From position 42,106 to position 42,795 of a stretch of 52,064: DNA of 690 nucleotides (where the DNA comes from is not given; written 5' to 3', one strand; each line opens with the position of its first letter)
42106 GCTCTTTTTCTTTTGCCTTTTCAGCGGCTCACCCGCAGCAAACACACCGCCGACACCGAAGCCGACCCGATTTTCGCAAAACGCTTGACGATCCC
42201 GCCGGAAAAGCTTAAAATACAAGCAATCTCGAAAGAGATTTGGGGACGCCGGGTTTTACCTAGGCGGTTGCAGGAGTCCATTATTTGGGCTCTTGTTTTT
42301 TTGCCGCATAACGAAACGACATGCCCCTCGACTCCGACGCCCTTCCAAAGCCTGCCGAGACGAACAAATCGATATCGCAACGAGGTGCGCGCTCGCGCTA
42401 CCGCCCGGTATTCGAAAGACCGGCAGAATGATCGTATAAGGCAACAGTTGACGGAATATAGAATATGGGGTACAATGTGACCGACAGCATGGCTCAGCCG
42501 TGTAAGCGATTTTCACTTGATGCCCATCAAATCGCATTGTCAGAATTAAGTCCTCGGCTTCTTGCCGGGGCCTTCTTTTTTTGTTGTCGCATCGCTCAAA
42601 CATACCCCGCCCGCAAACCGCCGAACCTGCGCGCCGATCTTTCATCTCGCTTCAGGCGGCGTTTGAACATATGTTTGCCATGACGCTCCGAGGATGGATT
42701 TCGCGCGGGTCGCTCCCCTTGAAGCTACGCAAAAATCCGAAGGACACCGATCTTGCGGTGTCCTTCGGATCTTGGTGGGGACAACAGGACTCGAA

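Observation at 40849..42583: ORF-free array of nine promoter / short structured transcript / terminator modules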

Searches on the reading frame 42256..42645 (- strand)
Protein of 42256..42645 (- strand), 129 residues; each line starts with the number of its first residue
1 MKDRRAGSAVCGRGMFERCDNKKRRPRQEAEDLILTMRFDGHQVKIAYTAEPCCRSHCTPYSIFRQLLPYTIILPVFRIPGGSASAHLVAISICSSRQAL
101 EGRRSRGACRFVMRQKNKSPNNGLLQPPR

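Call 42: find_homologous_proteins(query=window:42259-42645:-, max_evalue=0.01)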
Query seq(129 aa) (129 aa): 11 proteins with E <= 0.01 among 21 candidates.
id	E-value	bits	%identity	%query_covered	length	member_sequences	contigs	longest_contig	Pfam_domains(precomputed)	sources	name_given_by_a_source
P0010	3.0e-65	236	90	89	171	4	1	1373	-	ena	-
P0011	5.1e-63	229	88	89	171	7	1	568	-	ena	-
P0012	1.8e-53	198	77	91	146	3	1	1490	-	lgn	-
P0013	3.8e-50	187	77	82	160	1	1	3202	-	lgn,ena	-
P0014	1.3e-42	163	80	74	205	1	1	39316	-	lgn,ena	-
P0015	4.1e-42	161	67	91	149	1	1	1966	-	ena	-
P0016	3.1e-33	132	76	58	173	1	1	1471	-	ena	-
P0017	1.1e-20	92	65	57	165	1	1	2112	-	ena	-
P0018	5.8e-12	64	67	40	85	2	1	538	-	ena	-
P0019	6.9e-12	63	76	35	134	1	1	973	-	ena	-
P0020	5.0e-11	61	73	35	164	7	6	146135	-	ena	-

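Call 43: find_encoding_contigs(protein=P0014, flank=10000, max_places=4)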
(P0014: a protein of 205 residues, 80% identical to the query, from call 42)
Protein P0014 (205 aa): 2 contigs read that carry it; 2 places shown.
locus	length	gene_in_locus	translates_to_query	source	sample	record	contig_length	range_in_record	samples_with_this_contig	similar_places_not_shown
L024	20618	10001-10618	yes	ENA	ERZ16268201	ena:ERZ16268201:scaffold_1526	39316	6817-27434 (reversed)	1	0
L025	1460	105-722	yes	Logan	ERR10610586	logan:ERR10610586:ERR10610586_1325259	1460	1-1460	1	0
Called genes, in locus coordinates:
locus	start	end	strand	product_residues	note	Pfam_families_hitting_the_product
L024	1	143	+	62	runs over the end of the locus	-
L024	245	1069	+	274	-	-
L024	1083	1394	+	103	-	-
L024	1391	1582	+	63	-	-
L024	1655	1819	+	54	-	-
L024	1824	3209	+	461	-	-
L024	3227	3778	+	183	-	-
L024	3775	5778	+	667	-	-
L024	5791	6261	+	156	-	-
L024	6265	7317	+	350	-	-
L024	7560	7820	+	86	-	-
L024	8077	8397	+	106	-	-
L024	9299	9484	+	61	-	-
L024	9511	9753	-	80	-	-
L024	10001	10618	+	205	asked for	-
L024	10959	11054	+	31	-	-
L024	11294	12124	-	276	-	-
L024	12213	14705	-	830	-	PF07653:SH3_2 (faint), PF18348:SH3_16 (faint), PF08239:SH3_3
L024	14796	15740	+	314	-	PF14903:WG_beta_rep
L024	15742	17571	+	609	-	PF00082:Peptidase_S8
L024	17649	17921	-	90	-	PF01649:Ribosomal_S20p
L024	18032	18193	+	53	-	-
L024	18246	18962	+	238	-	PF03418:Peptidase_A25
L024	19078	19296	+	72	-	-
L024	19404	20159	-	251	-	-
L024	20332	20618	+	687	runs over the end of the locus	PF00009:GTP_EFTU, PF22042:EF-G_D2, PF03144:GTP_EFTU_D2, PF14492:EFG_III, PF03764:EFG_IV, PF00679:EFG_C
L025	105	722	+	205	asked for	-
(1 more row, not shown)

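Call 44: find_encoding_contigs(protein=P0020, flank=10000, max_places=6)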
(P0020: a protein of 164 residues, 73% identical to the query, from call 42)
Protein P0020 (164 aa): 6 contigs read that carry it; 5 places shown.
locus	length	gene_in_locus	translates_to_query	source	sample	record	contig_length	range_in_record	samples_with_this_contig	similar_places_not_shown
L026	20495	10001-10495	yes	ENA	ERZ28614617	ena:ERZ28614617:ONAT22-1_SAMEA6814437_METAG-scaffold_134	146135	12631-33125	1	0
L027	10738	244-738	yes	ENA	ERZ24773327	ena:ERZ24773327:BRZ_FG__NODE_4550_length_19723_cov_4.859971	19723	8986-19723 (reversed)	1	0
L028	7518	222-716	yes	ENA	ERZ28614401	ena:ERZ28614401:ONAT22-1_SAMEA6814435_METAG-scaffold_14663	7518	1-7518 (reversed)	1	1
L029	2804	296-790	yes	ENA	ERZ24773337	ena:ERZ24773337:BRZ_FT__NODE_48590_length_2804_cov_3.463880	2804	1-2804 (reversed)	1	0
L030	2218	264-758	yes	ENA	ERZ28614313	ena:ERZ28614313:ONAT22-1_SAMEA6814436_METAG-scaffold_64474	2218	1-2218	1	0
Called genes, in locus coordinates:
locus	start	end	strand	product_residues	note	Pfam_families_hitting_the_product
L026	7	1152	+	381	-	PF09479:Flg_new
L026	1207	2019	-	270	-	PF00356:LacI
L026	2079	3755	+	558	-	PF02903:Alpha-amylase_N, PF00128:Alpha-amylase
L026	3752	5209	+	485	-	PF01547:SBP_bac_1, PF13416:SBP_bac_8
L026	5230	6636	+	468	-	PF00528:BPD_transp_1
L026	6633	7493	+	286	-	PF00528:BPD_transp_1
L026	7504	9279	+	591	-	PF02463:SMC_N (faint), PF00005:ABC_tran, PF17912:OB_MalK, PF08402:TOBE_2 (faint)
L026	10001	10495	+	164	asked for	-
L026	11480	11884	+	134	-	-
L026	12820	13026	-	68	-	-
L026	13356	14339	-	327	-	-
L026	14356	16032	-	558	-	PF00754:F5_F8_type_C (weak), PF00704:Glyco_hydro_18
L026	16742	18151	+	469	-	PF01979:Amidohydro_1, PF07969:Amidohydro_3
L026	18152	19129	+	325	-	PF00561:Abhydrolase_1, PF12146:Hydrolase_4, PF12697:Abhydrolase_6, PF00326:Peptidase_S9 (faint)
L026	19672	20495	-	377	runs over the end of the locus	PF00756:Esterase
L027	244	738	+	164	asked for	-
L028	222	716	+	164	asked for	-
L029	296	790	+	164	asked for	-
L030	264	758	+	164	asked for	-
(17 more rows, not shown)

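Call 52: find_encoding_contigs(protein=P0013, flank=10000, max_places=3)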
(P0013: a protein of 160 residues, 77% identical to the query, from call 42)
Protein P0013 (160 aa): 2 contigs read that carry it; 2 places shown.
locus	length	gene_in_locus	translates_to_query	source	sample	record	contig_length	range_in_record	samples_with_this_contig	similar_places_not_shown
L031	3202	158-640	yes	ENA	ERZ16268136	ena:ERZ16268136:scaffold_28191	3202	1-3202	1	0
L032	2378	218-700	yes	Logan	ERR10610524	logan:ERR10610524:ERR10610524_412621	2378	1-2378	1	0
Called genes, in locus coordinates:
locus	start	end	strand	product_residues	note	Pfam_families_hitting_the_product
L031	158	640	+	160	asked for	-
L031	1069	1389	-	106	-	PF12844:HTH_19, PF13443:HTH_26, PF01381:HTH_3, PF13560:HTH_31 (weak)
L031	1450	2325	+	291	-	-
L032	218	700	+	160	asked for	-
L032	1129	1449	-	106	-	PF12844:HTH_19, PF13443:HTH_26, PF01381:HTH_3, PF13560:HTH_31 (weak)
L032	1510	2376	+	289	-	?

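Call 53: find_encoding_contigs(protein=P0015, flank=10000, max_places=3)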
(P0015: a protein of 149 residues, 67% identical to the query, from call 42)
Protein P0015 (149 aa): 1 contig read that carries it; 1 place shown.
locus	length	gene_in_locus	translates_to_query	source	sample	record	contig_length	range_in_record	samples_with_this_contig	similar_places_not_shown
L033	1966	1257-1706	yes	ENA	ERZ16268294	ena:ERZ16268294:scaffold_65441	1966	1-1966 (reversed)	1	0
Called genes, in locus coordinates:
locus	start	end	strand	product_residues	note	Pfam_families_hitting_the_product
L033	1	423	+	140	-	?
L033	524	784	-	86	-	PF02661:Fic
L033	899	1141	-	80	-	-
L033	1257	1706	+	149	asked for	-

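Call 54: find_encoding_contigs(protein=P0017, flank=10000, max_places=3)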
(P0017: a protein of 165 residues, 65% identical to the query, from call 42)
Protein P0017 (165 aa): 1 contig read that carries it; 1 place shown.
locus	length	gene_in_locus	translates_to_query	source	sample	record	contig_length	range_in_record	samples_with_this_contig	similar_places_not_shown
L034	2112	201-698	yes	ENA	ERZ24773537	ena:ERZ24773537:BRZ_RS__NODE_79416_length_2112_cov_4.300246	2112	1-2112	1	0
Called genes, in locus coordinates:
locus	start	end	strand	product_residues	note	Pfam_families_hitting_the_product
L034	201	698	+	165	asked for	-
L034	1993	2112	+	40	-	?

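Call 62: search_protein_families(library=pfam, proteins=[window:42256-42645:-], max_evalue=1)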
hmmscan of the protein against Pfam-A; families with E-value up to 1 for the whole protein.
window:42256-42645:- (129 aa): 0 families

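Call 63: search_protein_families(library=pfam, proteins=[L024:9511-9753:-, L031:1069-1389:-, L031:1450-2325:+, L033:524-784:-, L024:11294-12124:-, L024:8077-8397:+, L024:7458-7820:+, L024:6265-7317:+, L024:3775-5778:+, L024:1824-3209:+], max_evalue=0.01)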
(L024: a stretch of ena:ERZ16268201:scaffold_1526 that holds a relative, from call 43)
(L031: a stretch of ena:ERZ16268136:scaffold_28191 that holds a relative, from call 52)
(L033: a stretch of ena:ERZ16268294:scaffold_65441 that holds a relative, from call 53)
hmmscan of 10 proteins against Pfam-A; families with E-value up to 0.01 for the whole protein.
L024:9511-9753:- (80 aa): 1 family
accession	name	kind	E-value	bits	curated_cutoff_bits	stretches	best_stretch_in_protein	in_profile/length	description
PF02604.26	PhdYeFM_antitox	-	0.00049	20.2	29.8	1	7-47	2-43/74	Antitoxin Phd_YefM, type II toxin-antitoxin system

L031:1069-1389:- (106 aa): 5 families
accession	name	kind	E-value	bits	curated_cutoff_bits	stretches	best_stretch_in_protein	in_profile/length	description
PF01381.28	HTH_3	-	4.7e-11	43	23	1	11-61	4-55/55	Helix-turn-helix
PF13443.12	HTH_26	-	1e-08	35.7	22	1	11-64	6-60/63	Cro/C1-type HTH DNA-binding domain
PF12844.13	HTH_19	-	1.5e-08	34.9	30.2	1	11-64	8-61/64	Helix-turn-helix domain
PF13560.12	HTH_31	-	7.9e-06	26.5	27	1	16-61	15-61/64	Helix-turn-helix domain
PF14056.11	DUF4250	-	0.004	17.5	27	0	43-62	19-38/55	Domain of unknown function (DUF4250)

L031:1450-2325:+ (291 aa): 0 families

L033:524-784:- (86 aa): 1 family
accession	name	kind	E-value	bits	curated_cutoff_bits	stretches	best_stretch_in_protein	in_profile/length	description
PF02661.23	Fic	-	2.9e-09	38.1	24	1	13-46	60-93/93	Fic/DOC family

L024:11294-12124:- (276 aa): 0 families

L024:8077-8397:+ (106 aa): 1 family
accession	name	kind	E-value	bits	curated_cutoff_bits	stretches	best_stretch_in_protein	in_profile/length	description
PF19481.4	DUF6017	-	0.0014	19.3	27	1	6-103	31-126/148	Family of unknown function (DUF6017)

L024:7458-7820:+ (120 aa): 0 families

L024:6265-7317:+ (350 aa): 0 families

L024:3775-5778:+ (667 aa): 0 families

L024:1824-3209:+ (461 aa): 0 families

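Call 80: search_protein_families(library=phrogs, proteins=[L024:1824-3209:+, L024:3775-5778:+, L024:6265-7317:+, L024:239-1069:+], max_evalue=0.001)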
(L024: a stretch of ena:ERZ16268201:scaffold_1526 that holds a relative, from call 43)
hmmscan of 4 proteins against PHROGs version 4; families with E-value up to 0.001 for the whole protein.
L024:1824-3209:+ (461 aa): 0 families

L024:3775-5778:+ (667 aa): 0 families

L024:6265-7317:+ (350 aa): 0 families

L024:239-1069:+ (276 aa): 1 family
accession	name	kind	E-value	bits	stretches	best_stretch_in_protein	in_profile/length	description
phrog_31248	-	unknown function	6.1e-07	30.5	1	48-114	77-143/200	-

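Call 88: search_protein_families(library=padloc, proteins=[L031:1450-2325:+], max_evalue=0.001)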
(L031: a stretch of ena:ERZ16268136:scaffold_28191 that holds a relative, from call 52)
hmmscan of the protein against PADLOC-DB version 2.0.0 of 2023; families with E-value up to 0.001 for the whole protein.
L031:1450-2325:+ (291 aa): 0 families
